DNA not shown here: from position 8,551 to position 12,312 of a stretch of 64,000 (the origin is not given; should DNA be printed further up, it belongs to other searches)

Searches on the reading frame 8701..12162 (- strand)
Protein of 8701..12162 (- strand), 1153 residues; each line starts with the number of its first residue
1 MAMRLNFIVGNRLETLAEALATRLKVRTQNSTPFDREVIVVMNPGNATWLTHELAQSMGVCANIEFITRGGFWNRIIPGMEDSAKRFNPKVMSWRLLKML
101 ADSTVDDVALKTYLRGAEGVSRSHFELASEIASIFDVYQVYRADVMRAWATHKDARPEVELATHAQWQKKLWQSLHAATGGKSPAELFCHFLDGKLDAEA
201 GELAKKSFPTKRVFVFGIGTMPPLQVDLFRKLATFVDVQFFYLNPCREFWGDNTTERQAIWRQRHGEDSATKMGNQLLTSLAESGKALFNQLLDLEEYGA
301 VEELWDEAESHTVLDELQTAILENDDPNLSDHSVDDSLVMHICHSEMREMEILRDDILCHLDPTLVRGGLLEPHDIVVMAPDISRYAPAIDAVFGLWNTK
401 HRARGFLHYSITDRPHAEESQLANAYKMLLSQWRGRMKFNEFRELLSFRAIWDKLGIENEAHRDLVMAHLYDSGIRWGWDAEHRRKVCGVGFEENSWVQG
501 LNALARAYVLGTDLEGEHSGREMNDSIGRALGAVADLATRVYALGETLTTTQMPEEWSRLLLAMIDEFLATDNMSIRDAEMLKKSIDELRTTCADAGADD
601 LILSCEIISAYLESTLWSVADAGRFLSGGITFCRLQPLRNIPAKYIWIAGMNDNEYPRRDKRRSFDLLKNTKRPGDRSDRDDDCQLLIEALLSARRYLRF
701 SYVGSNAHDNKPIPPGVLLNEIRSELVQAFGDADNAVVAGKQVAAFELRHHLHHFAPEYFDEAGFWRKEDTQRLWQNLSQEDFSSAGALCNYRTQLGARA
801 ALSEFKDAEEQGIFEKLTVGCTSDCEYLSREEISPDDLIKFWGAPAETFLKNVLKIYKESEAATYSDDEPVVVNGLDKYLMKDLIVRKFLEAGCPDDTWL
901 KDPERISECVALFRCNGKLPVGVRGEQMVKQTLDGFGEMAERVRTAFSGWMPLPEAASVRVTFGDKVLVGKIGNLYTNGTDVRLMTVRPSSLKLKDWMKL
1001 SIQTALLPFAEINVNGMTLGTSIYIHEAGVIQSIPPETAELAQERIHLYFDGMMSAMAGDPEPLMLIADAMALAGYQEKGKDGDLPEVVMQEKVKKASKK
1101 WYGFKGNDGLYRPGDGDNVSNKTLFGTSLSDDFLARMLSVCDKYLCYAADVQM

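Call 61: search_protein_families(library=pfam, proteins=[window:8701-12162:-], max_evalue=0.001)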
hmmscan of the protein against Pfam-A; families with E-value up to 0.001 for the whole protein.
window:8701-12162:- (1153 aa): 2 families
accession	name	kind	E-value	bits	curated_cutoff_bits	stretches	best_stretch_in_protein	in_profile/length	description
PF04257.20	Exonuc_V_gamma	-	6.8e-70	236.2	25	1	5-323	1-313/314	Exodeoxyribonuclease V, gamma subunit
PF17946.7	RecC_C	-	2.2e-25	90.2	22.6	1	831-1034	2-163/202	RecC C-terminal domain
